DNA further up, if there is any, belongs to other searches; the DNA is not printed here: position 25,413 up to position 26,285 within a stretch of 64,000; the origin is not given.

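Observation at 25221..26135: Bactofilin fused to an excisionase-type HTH, next to a membrane-anchored HTH paralogue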

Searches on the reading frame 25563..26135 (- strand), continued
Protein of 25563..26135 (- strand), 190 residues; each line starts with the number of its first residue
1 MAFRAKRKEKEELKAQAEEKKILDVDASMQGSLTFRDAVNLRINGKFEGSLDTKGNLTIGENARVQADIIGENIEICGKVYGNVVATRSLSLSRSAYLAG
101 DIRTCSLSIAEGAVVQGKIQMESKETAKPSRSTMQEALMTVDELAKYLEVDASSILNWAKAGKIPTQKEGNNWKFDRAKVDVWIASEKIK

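Call 25: search_solved_structures(query=A1, max_evalue=1, show_alignments=3)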
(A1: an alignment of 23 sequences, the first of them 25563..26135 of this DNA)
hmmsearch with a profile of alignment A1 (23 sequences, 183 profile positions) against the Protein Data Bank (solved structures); distinct sequences matched with E-value up to 1: 7.
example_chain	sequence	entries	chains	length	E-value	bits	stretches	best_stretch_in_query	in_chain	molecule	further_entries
2n3d_A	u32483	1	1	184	7.1e-11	45.4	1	17-113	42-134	Bactofilin A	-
6ria_A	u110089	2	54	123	3.2e-08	36.7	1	32-114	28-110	bactofilin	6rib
6ama_A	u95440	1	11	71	0.039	16.9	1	126-162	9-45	Putative DNA-binding protein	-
6amk_A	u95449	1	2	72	0.058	16.3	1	129-170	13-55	Putative DNA-binding protein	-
8zal_A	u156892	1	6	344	0.18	14.7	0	49-92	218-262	Multidrug export protein EmrA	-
8zar_A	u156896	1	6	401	0.31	14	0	49-91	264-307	Multidrug export protein EmrA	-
5i41_B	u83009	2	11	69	0.32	13.9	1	131-168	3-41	Chromosome-anchoring protein RacA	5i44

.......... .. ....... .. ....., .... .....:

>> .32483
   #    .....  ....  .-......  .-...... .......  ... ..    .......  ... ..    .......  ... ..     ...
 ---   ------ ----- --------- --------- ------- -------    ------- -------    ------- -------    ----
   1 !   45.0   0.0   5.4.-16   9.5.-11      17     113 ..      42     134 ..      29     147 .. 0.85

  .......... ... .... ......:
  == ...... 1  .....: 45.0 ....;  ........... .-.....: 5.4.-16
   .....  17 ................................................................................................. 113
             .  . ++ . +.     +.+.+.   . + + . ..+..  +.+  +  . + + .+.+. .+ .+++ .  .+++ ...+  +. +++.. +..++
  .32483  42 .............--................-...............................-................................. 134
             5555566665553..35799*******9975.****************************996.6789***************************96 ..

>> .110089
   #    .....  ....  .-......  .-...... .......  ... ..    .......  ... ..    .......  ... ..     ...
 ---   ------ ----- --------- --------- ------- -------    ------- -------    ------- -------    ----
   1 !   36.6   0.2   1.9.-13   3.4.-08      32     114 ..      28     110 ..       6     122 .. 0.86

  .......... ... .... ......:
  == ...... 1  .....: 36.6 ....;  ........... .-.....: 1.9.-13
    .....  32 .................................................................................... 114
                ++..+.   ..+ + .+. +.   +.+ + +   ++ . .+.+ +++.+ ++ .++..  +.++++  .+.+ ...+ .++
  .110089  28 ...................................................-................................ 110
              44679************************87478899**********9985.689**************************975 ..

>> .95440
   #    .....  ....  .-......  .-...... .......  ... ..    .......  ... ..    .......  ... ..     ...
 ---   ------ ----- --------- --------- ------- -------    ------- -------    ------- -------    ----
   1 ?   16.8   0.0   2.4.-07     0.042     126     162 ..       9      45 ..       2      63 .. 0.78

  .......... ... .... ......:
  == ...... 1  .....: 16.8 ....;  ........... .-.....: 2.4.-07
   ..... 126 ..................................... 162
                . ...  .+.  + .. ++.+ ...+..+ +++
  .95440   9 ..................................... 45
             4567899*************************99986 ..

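Call 26: search_protein_representatives(protein=window:25563-26135:-)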
Query: 190 residues. Proteins with E-value up to 0.001 (for the whole library): 12648; up to 1e-10: 681; up to 1e-30: 21. The best 150 are listed.
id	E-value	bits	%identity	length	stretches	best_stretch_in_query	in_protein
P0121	2.6e-50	186.8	53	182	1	14-189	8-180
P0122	2.7e-48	180.2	50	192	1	6-188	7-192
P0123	4.3e-47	176.3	51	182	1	14-189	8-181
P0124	1.8e-46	174.3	51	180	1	17-189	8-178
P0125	8.5e-45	168.8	49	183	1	11-190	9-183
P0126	7.2e-44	165.8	46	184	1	9-190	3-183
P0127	1.1e-43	165.1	49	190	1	3-188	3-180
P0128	2.2e-41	157.7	47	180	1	6-188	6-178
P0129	1.7e-40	154.8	51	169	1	16-190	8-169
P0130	4.4e-39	150.2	49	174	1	9-188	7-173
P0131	2.2e-38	147.9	50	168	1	10-186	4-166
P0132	5.1e-38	146.7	44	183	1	19-186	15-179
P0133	2.2e-36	141.4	43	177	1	17-188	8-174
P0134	2.8e-35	137.8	60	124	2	14-86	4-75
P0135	1.0e-33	132.7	46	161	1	29-190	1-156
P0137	1.7e-32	128.8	41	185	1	14-189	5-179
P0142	1.6e-30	122.4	37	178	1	14-189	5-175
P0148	1.2e-24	103.3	35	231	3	120-188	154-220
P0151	1.6e-23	99.6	34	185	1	18-186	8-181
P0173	1.2e-18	83.7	39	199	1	54-188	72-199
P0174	1.7e-18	83.2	30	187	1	18-187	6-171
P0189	1.6e-16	76.8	41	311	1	82-190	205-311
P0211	3.7e-15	72.3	38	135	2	134-186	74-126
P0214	4.0e-15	72.2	39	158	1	20-157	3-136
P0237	3.7e-14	69.1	34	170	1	21-172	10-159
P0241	4.2e-14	68.9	34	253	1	21-154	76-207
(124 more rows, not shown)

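Call 27: search_protein_families(library=pfam, proteins=[P0142, P0148, P0151, P0173, P0174, P0189, P0211, P0237, P0214, P0241], max_evalue=0.001)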
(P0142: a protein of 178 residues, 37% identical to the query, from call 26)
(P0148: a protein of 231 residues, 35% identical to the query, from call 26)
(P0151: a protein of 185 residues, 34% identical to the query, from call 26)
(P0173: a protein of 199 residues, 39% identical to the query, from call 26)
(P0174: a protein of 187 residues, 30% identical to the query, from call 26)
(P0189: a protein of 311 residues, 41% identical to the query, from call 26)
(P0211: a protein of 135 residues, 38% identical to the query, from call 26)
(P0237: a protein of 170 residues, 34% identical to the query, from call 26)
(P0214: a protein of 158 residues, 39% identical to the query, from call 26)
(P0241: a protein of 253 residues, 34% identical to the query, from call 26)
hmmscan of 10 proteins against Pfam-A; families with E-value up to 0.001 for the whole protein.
P0142 (178 aa): 2 families
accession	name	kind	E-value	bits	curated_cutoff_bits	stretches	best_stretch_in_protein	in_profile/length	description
PF04519.19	Bactofilin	-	1.4e-22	80.2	27.9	1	14-110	3-97/98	Polymer-forming cytoskeletal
PF12728.13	HTH_17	-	4.7e-10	40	27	1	125-173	2-50/51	Helix-turn-helix domain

P0148 (231 aa): 15 families
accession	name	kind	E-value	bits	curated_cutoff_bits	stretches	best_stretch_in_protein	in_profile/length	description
PF12728.13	HTH_17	-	9.7e-36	122.2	27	3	99-147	2-50/51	Helix-turn-helix domain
PF18805.7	LRR_10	-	1.1e-08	35.2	30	0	56-74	34-51/67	Leucine-rich repeat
PF00376.29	MerR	-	2.5e-08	34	28.2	0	172-203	1-34/38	MerR family regulatory protein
PF13384.12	HTH_23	-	7.5e-07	29.2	24.6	0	164-192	12-39/50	Homeodomain-like domain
PF12964.13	DUF3853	-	7.6e-07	29.6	22.1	0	146-196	24-72/97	Protein of unknown function (DUF3853)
PF02796.21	HTH_7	-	5.1e-06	27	23.8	0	155-189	7-40/45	Helix-turn-helix domain of resolvase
PF10743.14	Phage_Cox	-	6.5e-06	26.3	27.5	0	170-197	11-38/87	Regulatory phage protein cox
PF01978.25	TrmB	-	1.1e-05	25.6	25.6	0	167-190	19-42/68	Sugar-specific transcriptional regulator TrmB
PF09339.16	HTH_IclR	-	2.2e-05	24.5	22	0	167-191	15-39/52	IclR helix-turn-helix domain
PF01381.28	HTH_3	-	2.8e-05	24.5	23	0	163-192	2-31/55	Helix-turn-helix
PF13411.12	MerR_1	-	4e-05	24.1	21.6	0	171-214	1-45/69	MerR HTH family regulatory protein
PF13551.12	HTH_29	-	6.5e-05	23.4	28.1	0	165-192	7-34/64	Winged helix-turn helix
PF13443.12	HTH_26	-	0.00021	21.9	22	0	164-193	4-33/63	Cro/C1-type HTH DNA-binding domain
PF05930.18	Phage_AlpA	-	0.0005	20.3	21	0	174-198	7-31/51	Prophage CP4-57 regulatory protein (AlpA)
PF13591.12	MerR_2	-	0.00076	19.7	29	0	172-225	2-55/84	MerR HTH family regulatory protein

P0151 (185 aa): 2 families
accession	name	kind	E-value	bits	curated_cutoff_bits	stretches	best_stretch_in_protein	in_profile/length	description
PF04519.19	Bactofilin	-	1.1e-22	80.5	27.9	1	18-110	8-98/98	Polymer-forming cytoskeletal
PF12728.13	HTH_17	-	6.9e-09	36.3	27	1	133-182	2-50/51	Helix-turn-helix domain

P0173 (199 aa): 2 families
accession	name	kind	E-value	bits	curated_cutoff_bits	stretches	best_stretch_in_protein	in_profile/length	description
PF04519.19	Bactofilin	-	4.6e-17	62.5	27.9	1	73-137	33-97/98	Polymer-forming cytoskeletal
PF12728.13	HTH_17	-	1e-07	32.5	27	1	154-198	6-50/51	Helix-turn-helix domain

P0174 (187 aa): 2 families
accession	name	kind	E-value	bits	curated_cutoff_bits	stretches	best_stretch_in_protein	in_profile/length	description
PF04519.19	Bactofilin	-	2.9e-20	72.8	27.9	1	14-108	6-98/98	Polymer-forming cytoskeletal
PF12728.13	HTH_17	-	4.4e-11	43.3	27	1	122-171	2-50/51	Helix-turn-helix domain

P0189 (311 aa): 4 families
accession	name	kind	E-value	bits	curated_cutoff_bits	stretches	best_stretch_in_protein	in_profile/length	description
PF12728.13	HTH_17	-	2.8e-10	40.7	27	1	259-308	1-50/51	Helix-turn-helix domain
PF00534.26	Glycos_transf_1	-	2.1e-06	27.8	26.4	1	137-198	74-135/172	Glycosyl transferases group 1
PF13692.12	Glyco_trans_1_4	-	4.1e-06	27.5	27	1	137-219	62-135/142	Glycosyl transferases group 1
PF04519.19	Bactofilin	-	3.7e-05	24.3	27.9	1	204-243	59-98/98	Polymer-forming cytoskeletal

P0211 (135 aa): 12 families
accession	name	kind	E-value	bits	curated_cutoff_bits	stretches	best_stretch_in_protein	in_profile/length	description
PF12728.13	HTH_17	-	9.9e-37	125.4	27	2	78-127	1-50/51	Helix-turn-helix domain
PF00376.29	MerR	-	1.7e-08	34.5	28.2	0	81-105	2-26/38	MerR family regulatory protein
PF13411.12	MerR_1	-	3.1e-08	34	21.6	0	8-49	2-44/69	MerR HTH family regulatory protein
PF13384.12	HTH_23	-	5.9e-08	32.7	24.6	1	63-99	4-38/50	Homeodomain-like domain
PF13542.12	HTH_Tnp_ISL3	-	1.4e-05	24.9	27.4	0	80-98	28-46/51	Helix-turn-helix domain of transposase family ISL3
PF21531.3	Rv2175c_wHTH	-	2e-05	24.9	27.1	0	75-104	12-41/57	DNA-binding protein Rv2175c, wHTH domain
PF07022.19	Phage_CI_repr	-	3.4e-05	24.5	22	0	82-107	16-41/65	Bacteriophage CI repressor helix-turn-helix domain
PF06056.18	Terminase_5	-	4.5e-05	23.7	20.3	0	81-101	16-36/58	Putative ATPase subunit of terminase (gpP-like)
PF05930.18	Phage_AlpA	-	6.2e-05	23.2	21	0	78-124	3-51/51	Prophage CP4-57 regulatory protein (AlpA)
PF10743.14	Phage_Cox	-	0.00018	21.7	27.5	0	73-109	6-42/87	Regulatory phage protein cox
PF10668.15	Phage_terminase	-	0.00037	20.6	22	0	73-99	17-43/67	Phage terminase small subunit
PF13551.12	HTH_29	-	0.00083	19.8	28.1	0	78-98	12-32/64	Winged helix-turn helix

P0237 (170 aa): 1 family
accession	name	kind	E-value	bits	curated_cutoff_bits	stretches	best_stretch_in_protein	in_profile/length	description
PF04519.19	Bactofilin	-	1.6e-27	96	27.9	1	10-106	1-97/98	Polymer-forming cytoskeletal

P0214 (158 aa): 1 family
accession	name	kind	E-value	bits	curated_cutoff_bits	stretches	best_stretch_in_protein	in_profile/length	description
PF04519.19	Bactofilin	-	2.2e-28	98.8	27.9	1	5-100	2-97/98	Polymer-forming cytoskeletal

P0241 (253 aa): 1 family
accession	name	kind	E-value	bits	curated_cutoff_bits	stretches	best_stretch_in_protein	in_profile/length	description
PF04519.19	Bactofilin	-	9.5e-24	83.9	27.9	1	76-171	1-97/98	Polymer-forming cytoskeletal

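Call 28: fold_search(model_id=the predicted structure, library=pdb)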
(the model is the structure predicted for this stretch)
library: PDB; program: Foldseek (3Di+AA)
matches with E <= 10: 504; with E <= 0.001: 0
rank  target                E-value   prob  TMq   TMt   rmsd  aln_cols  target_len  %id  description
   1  2n3d_MODEL_1_A        6.9e-03  1.00  0.42  0.73   4.1       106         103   27  Atomic structure of the cytoskeletal bactofilin BacA revealed by solid-state NMR (released 2015-12-16)
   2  6rib_A                2.1e-02  1.00  0.49  0.91   1.4       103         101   24  Cryo-EM reconstruction of Thermus thermophilus bactofilin double helical filaments (released 2019-07-17)
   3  6ama_B                4.8e-02  1.00  0.24  0.74   1.5        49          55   33  Structure of S. coelicolor/S. venezuelae BldC-smeA-ssfA complex to 3.09 Angstrom (released 2018-03-28)
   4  6ria_1                6.3e-02  1.00  0.34  0.70   4.7        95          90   23  Bactofilin from Thermus thermophilus, F105R mutant crystal structure (released 2019-07-17)
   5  6ama_H                9.7e-02  1.00  0.24  0.75   1.5        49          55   33  Structure of S. coelicolor/S. venezuelae BldC-smeA-ssfA complex to 3.09 Angstrom (released 2018-03-28)
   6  6ama_A                1.2e-01  1.00  0.24  0.76   1.5        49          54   33  Structure of S. coelicolor/S. venezuelae BldC-smeA-ssfA complex to 3.09 Angstrom (released 2018-03-28)
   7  6ama_Y                1.2e-01  1.00  0.23  0.70   1.8        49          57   33  Structure of S. coelicolor/S. venezuelae BldC-smeA-ssfA complex to 3.09 Angstrom (released 2018-03-28)
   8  8dgl_B                1.2e-01  1.00  0.28  0.69   3.0        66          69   14  Crystal Structure of the RdfS Excisionase (released 2022-10-05)
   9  6ama_P                1.3e-01  1.00  0.24  0.73   1.5        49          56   33  Structure of S. coelicolor/S. venezuelae BldC-smeA-ssfA complex to 3.09 Angstrom (released 2018-03-28)
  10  5i44_A                1.3e-01  1.00  0.24  0.62   2.3        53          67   23  Structure of RacA-DNA complex; P21 form (released 2016-05-04)
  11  6amk_A                1.7e-01  1.00  0.24  0.81   1.3        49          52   33  Structure of Streptomyces venezuelae BldC-whiI opt complex (released 2018-03-28)
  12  6amk_B                1.8e-01  1.00  0.24  0.80   1.5        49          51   33  Structure of Streptomyces venezuelae BldC-whiI opt complex (released 2018-03-28)
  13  6hn7_B                2.4e-01  1.00  0.25  0.63   1.4        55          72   25  Hijacking the Hijackers: Escherichia coli Pathogenicity Islands Redirect Helper Phage Packaging for Their Own Benefit. (released 2019-07-31)
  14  6a8k                  2.4e-01  0.15  0.20  0.17  10.7       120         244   16  Crystal structure of Ice-binding Protein from a Sea-Ice Microalga (released 2018-11-07)
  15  4j2n_C                3.2e-01  1.00  0.23  0.71   1.6        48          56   23  Crystal Structure of mycobacteriophage Pukovnik Xis (released 2013-10-23)
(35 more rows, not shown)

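Call 37: list_cluster_members(proteins=[P0142, P0151, P0174, P0173, P0132, P0137, P0189])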
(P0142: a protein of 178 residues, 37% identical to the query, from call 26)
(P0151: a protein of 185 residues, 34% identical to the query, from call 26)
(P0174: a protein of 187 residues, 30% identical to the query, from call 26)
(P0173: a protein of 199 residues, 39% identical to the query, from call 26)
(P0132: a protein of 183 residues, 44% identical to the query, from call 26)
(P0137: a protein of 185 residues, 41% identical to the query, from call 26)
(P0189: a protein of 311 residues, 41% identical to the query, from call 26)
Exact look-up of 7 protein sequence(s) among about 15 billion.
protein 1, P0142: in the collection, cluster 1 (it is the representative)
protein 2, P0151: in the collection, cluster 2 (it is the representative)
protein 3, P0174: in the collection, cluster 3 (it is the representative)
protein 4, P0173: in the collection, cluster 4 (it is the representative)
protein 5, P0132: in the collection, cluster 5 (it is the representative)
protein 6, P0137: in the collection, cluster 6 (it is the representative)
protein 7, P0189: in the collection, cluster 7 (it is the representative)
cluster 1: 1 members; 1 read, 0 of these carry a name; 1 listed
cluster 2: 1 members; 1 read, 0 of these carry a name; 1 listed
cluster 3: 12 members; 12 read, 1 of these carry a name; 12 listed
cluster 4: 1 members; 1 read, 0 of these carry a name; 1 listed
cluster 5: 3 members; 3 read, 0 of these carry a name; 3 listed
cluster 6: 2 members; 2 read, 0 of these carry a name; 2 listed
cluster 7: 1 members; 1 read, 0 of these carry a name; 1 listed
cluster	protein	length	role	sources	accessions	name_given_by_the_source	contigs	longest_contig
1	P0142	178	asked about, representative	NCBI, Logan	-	-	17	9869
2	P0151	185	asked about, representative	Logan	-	-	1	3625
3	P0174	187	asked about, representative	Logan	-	-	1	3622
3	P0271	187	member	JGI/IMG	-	cytoskeletal protein CcmA (bactofilin family)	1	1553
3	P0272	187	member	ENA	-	-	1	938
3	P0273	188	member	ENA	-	-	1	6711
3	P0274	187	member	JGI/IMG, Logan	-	-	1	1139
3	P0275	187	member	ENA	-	-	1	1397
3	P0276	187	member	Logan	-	-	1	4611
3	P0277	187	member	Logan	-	-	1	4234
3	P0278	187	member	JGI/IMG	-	-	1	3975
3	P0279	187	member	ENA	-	-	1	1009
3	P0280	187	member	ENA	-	-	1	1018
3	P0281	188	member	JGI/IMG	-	-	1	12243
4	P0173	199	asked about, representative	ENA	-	-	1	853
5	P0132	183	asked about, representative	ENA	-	-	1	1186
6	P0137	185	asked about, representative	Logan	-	-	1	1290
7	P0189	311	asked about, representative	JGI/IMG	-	-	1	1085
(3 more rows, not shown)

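Call 38: find_encoding_contigs(protein=P0281, flank=6000, max_places=1)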
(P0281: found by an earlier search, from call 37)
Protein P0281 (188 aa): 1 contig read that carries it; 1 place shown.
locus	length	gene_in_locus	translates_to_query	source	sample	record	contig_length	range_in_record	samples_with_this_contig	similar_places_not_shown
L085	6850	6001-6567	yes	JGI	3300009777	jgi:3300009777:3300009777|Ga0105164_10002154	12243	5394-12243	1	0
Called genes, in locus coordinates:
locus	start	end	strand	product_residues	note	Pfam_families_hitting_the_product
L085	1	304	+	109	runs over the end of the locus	PF09685:MamF_MmsF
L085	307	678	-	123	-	PF13560:HTH_31, PF12844:HTH_19 (weak), PF01381:HTH_3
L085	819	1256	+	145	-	-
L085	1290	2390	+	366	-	PF25216:Volactin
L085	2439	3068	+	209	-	-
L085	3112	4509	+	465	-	PF00142:Fer4_NifH (weak), PF01656:CbiA, PF06564:CBP_BcsQ, PF09140:MipZ (faint), PF10609:ParA (faint), PF13614:AAA_31, PF16561:AMPK1_CBM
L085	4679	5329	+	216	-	-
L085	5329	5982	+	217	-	-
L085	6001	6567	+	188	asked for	PF04519:Bactofilin, PF12728:HTH_17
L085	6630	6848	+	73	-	?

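Call 39: find_encoding_contigs(protein=P0142, flank=6000, max_places=1)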
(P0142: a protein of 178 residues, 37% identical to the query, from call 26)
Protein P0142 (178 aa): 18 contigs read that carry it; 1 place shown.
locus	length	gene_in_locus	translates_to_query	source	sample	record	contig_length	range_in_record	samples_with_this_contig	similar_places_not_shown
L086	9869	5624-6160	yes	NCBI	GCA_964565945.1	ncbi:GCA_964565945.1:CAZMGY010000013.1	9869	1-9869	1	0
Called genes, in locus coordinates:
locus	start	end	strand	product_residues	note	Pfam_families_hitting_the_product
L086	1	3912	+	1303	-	?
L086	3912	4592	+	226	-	PF05036:SPOR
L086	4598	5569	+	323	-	PF07719:TPR_2 (weak), PF00515:TPR_1 (weak), PF00595:PDZ (weak), PF13180:PDZ_2 (faint), PF17820:PDZ_6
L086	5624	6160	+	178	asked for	PF04519:Bactofilin, PF12728:HTH_17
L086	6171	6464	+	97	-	PF12728:HTH_17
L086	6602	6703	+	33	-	-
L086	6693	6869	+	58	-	-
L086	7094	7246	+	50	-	-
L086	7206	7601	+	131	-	-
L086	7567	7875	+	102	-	-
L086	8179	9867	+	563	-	?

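Call 45: find_encoding_contigs(protein=P0001, flank=6000, max_places=2)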
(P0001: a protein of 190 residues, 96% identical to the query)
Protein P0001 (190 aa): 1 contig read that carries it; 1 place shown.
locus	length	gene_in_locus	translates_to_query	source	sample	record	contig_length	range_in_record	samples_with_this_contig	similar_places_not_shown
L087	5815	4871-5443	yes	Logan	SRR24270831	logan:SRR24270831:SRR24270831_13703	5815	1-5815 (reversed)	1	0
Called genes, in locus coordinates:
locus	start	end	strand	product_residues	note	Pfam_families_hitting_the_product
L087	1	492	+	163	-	?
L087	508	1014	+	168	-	PF10502:Peptidase_S26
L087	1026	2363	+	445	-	PF22694:CtpB_N-like, PF00595:PDZ, PF13180:PDZ_2, PF17820:PDZ_6, PF03572:Peptidase_S41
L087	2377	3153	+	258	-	PF04748:Polysacc_deac_2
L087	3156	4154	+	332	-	PF00814:TsaD, PF22521:HypF_C_2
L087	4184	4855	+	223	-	PF02308:MgtC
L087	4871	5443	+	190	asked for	PF04519:Bactofilin, PF12728:HTH_17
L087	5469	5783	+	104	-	PF12728:HTH_17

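Call 46: find_encoding_contigs(protein=P0003, flank=10000, max_places=1)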
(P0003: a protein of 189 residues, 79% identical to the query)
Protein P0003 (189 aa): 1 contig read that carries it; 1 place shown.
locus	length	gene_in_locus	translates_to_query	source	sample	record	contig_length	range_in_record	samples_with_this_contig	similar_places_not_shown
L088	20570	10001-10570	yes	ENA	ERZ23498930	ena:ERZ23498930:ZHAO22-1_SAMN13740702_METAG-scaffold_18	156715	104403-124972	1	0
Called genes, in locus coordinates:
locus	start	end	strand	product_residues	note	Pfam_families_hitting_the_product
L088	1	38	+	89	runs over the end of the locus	PF12728:HTH_17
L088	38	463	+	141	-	PF02661:Fic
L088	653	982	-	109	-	PF12844:HTH_19, PF13560:HTH_31, PF01381:HTH_3, PF13443:HTH_26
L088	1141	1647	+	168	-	-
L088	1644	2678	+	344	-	-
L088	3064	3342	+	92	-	PF02686:GatC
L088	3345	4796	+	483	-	PF01425:Amidase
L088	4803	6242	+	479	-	PF02934:GatB_N, PF02637:GatB_Yqey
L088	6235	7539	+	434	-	PF22694:CtpB_N-like, PF00595:PDZ, PF13180:PDZ_2, PF17820:PDZ_6, PF03572:Peptidase_S41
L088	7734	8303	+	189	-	PF04748:Polysacc_deac_2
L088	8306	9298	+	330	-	PF00814:TsaD, PF22521:HypF_C_2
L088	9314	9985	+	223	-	PF02308:MgtC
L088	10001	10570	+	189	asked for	PF04519:Bactofilin, PF12728:HTH_17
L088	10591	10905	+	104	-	PF12728:HTH_17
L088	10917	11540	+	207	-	PF01618:MotA_ExbB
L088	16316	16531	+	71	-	PF12728:HTH_17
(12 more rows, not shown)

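Call 50: search_protein_families(library=pfam, proteins=[L085:6630-6848:+, L085:819-1256:+, L085:2439-3068:+, L085:4679-5329:+, L085:5329-5982:+, L086:6171-6464:+, L085:1290-2390:+], max_evalue=0.01)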
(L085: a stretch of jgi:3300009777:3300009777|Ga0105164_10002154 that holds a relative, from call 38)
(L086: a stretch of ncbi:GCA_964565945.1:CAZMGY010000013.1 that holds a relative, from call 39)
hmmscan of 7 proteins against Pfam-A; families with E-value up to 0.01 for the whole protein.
L085:6630-6848:+ (73 aa): 1 family
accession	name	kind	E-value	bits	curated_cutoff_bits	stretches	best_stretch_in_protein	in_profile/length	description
PF05552.17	MS_channel_1st_1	-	0.0011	19.2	22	1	46-71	2-27/50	Mechanosensitive ion channel, conserved TM helix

L085:819-1256:+ (145 aa): 0 families

L085:2439-3068:+ (209 aa): 0 families

L085:4679-5329:+ (216 aa): 0 families

L085:5329-5982:+ (217 aa): 0 families

L086:6171-6464:+ (97 aa): 1 family
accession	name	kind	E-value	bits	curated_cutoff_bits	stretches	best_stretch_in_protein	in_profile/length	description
PF12728.13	HTH_17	-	1.1e-07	32.4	27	1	4-50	1-46/51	Helix-turn-helix domain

L085:1290-2390:+ (366 aa): 1 family
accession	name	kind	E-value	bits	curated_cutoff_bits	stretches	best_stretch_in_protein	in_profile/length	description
PF25216.1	Volactin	-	2e-91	307.2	35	1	15-335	3-321/321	Volactin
